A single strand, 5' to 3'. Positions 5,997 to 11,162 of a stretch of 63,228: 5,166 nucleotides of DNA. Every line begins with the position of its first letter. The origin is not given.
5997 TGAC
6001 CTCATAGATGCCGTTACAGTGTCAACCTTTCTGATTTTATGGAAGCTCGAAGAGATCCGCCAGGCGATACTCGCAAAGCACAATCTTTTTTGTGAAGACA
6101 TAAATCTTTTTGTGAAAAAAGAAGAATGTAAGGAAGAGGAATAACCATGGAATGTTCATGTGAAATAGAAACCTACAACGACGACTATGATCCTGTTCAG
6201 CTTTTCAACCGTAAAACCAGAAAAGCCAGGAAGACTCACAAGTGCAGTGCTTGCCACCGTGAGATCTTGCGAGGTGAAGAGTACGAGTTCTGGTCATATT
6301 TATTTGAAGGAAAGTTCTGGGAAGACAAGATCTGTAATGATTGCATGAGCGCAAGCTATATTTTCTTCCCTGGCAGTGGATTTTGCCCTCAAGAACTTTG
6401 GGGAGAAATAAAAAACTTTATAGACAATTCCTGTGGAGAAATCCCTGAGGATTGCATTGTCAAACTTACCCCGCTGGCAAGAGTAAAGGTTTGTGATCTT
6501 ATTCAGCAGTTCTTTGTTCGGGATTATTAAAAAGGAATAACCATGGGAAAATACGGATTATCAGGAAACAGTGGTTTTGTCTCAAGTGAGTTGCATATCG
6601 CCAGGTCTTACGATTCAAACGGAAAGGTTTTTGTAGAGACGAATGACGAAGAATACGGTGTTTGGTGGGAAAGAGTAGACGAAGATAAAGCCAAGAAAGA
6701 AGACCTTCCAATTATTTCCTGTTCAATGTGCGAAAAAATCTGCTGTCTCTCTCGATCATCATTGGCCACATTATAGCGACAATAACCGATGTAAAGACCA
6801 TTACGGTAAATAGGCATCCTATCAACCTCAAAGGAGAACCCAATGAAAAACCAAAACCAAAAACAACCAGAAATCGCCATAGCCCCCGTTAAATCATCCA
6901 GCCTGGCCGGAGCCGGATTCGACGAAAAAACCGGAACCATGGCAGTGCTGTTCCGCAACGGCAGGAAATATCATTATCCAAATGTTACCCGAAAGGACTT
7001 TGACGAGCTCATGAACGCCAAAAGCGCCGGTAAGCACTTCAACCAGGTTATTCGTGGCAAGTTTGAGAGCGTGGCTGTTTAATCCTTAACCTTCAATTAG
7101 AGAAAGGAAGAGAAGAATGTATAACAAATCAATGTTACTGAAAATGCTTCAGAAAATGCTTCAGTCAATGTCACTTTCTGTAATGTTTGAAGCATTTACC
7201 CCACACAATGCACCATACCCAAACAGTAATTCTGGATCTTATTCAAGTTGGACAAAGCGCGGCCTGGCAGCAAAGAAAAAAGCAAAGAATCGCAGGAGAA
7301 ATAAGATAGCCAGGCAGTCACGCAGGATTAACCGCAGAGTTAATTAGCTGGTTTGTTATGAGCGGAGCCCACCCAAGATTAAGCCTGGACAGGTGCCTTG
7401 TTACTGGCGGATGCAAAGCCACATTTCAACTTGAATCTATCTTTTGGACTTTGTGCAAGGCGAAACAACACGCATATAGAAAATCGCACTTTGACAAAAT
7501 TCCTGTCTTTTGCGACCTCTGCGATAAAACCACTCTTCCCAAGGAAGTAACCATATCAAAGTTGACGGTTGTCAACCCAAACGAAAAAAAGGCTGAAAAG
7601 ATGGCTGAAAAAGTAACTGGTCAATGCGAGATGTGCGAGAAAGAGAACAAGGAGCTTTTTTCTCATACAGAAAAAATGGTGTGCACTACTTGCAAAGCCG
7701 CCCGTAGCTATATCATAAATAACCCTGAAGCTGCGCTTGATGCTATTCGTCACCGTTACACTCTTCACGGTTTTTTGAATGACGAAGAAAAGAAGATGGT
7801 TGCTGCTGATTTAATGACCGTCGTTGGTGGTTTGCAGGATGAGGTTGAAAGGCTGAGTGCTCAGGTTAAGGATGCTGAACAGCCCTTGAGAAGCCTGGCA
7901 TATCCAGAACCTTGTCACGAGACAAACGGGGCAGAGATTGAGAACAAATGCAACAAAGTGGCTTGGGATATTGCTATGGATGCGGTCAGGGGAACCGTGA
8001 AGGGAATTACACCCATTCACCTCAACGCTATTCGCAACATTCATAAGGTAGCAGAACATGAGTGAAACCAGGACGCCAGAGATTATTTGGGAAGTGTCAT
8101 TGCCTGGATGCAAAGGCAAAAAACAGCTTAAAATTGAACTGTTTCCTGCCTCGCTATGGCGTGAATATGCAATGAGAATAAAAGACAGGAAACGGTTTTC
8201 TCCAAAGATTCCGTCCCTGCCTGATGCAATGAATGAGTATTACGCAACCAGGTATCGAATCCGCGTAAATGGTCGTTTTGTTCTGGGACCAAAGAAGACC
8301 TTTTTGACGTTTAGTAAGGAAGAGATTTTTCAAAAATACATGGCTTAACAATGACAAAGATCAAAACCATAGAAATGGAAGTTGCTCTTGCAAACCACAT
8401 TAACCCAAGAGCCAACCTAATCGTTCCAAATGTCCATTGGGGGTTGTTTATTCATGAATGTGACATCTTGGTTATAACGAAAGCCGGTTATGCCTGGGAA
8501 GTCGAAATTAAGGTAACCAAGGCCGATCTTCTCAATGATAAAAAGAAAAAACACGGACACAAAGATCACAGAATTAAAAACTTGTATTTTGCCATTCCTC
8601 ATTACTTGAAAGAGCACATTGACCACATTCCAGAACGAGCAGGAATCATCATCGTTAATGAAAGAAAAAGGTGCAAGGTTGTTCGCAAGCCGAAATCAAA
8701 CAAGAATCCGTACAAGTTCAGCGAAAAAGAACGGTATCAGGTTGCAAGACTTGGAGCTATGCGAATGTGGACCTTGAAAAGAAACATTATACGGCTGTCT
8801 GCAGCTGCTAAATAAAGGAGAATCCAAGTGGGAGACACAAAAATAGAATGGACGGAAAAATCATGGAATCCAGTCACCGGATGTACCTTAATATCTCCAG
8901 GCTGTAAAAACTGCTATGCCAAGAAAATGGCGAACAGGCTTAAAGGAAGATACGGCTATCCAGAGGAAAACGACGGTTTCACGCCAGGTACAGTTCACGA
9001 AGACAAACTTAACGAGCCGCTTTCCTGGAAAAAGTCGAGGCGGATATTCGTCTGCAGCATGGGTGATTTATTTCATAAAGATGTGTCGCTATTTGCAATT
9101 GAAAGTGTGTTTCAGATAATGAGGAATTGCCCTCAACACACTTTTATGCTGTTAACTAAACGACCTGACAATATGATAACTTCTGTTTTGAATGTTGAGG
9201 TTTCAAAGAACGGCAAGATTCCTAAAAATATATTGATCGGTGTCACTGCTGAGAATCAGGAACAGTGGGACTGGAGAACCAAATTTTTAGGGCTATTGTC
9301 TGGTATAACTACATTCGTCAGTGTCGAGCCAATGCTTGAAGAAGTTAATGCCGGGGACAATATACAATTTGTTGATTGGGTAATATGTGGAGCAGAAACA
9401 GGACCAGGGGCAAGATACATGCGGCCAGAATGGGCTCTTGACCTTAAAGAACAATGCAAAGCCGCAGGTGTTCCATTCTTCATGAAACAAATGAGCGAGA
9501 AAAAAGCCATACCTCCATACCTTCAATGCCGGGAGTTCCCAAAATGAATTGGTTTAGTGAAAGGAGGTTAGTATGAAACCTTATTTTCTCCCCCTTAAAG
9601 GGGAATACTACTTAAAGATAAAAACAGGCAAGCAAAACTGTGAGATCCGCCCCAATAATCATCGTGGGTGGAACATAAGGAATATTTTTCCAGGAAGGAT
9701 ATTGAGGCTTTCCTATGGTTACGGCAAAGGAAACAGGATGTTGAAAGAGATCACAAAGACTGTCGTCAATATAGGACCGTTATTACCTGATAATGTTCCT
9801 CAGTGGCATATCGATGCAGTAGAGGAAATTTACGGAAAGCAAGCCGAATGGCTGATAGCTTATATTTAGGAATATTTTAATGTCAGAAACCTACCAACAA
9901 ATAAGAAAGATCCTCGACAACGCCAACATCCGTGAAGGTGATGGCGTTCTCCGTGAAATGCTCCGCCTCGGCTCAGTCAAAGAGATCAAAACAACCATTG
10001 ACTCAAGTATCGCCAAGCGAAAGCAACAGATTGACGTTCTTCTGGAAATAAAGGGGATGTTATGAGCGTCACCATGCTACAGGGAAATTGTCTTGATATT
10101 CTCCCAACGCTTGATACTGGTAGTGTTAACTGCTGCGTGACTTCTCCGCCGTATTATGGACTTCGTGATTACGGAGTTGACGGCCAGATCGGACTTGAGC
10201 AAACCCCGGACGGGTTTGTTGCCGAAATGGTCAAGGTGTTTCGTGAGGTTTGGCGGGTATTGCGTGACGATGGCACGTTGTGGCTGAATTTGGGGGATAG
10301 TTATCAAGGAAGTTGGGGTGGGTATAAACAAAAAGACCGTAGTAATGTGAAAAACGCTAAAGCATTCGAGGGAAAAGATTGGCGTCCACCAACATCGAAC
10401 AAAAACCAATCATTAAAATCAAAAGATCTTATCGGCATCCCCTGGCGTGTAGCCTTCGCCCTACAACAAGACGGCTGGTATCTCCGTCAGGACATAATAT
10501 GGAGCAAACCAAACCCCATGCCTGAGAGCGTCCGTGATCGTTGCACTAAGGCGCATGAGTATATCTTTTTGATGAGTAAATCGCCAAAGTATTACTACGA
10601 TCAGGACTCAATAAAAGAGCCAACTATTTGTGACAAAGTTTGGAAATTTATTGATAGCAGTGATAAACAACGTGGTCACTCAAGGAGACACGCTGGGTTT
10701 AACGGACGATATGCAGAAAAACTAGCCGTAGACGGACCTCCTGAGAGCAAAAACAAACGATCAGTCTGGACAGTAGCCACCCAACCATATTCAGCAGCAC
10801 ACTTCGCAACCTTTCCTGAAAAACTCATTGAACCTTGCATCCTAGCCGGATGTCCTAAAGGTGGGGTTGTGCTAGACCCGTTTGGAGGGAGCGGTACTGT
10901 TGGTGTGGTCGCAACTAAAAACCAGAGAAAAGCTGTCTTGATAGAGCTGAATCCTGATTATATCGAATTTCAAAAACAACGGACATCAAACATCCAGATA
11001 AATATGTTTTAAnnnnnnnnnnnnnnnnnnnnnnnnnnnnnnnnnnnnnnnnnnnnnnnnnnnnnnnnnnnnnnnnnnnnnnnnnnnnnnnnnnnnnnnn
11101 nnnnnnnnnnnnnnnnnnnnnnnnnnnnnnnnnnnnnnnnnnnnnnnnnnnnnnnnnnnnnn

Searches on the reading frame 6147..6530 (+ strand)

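Call 47: search_protein_families(library=pfam, proteins=[window:6147-6530:+], max_evalue=0.01)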
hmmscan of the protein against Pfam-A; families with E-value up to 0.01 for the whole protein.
window:6147-6530:+ (127 aa): 1 family
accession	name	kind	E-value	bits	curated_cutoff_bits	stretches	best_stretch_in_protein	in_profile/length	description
PF14522.11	Cytochrome_C7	-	0.0043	17.3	24.8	1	20-71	3-52/67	Cytochrome c7 and related cytochrome c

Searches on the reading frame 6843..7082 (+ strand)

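Call 65: search_protein_families(library=pfam, proteins=[window:6843-7082:+], max_evalue=0.01)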
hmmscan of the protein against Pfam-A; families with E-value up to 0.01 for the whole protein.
window:6843-7082:+ (79 aa): 1 family
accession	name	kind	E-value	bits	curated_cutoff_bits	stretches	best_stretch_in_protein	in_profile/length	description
PF13619.11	KTSC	-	5.1e-18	65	25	1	17-74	1-58/58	KTSC domain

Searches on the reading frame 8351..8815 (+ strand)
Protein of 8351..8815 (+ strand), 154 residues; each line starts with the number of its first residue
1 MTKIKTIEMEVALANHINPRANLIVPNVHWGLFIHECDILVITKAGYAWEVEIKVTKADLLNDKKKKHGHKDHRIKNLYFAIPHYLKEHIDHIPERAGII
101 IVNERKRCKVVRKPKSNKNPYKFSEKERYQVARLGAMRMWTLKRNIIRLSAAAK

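Call 19: search_protein_families(library=phrogs, proteins=[window:8351-8815:+], max_evalue=0.00001)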
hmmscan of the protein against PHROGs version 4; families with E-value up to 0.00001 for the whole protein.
window:8351-8815:+ (154 aa): 3 families
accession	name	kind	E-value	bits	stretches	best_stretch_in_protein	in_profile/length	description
phrog_2776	-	unknown function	2.1e-23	84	1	9-146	19-149/181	-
phrog_5429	-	DNA, RNA and nucleotide metabolism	1.9e-07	32.1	1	38-115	53-135/176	DNA repair protein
phrog_631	-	unknown function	3.7e-07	31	1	50-126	72-148/260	-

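Call 65: search_protein_families(library=pfam, proteins=[window:8351-8815:+], max_evalue=0.01)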
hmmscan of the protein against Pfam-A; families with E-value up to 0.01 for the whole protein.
window:8351-8815:+ (154 aa): 1 family
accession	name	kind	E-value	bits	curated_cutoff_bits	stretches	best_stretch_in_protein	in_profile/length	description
PF06319.18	MmcB-like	-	8.1e-05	22.8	22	1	37-142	44-144/148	DNA repair protein MmcB-like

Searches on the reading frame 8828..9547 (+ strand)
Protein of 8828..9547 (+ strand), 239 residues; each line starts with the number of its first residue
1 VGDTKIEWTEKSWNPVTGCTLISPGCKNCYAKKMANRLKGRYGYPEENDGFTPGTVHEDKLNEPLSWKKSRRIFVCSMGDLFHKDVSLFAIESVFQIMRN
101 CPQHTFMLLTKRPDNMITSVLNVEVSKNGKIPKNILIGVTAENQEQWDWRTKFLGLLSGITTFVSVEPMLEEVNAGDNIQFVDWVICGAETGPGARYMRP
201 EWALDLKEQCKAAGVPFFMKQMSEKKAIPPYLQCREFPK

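Call 19: search_protein_families(library=phrogs, proteins=[window:8828-9547:+], max_evalue=0.00001)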
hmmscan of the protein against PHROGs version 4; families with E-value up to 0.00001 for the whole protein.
window:8828-9547:+ (239 aa): 1 family
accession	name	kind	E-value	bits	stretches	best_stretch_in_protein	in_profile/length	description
phrog_2045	-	unknown function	8.7e-84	282.4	1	2-229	3-238/299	-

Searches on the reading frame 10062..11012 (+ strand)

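Call 11: search_protein_families(library=pfam, proteins=[window:10062-11012:+], max_evalue=0.01)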
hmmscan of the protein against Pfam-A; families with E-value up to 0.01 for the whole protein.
window:10062-11012:+ (316 aa): 1 family
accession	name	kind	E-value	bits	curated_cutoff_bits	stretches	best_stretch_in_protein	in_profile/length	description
PF01555.25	N6_N4_Mtase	-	7.5e-50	170.4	26.7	1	22-302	1-217/221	DNA methylase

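Call 12: search_protein_families(library=phrogs, proteins=[window:10062-11012:+], max_evalue=0.001)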
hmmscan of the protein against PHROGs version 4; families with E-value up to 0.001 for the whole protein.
window:10062-11012:+ (316 aa): 12 families
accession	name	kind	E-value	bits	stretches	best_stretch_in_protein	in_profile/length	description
phrog_67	-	other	1.8e-77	263.1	1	1-315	122-350/743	DNA methyltransferase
phrog_498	-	other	2.3e-21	77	1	133-308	289-420/633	DNA methyltransferase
phrog_3008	-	other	3.9e-17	63.3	1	234-309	133-212/244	DNA methyltransferase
phrog_12517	-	unknown function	4.7e-15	56.6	2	250-311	89-150/316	-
phrog_6025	-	other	1.2e-12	48.9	1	2-153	11-114/192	DNA methyltransferase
phrog_18146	-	other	3e-10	40.6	1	264-298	66-101/452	DNA methyltransferase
phrog_16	-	DNA, RNA and nucleotide metabolism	1.4e-07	31.2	1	100-302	734-903/986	DNA helicase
phrog_18293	-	other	2.5e-06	28.4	1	247-309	46-108/119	methyltransferase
phrog_8769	-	other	0.0002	22.1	1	265-307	10-52/71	methyltransferase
phrog_12862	-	unknown function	0.00033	21.6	0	3-47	3-46/149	-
phrog_6952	-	other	0.00071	20.5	0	235-303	101-170/181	DNA methyltransferase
phrog_23148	-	unknown function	0.00082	20.4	0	244-307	82-145/165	-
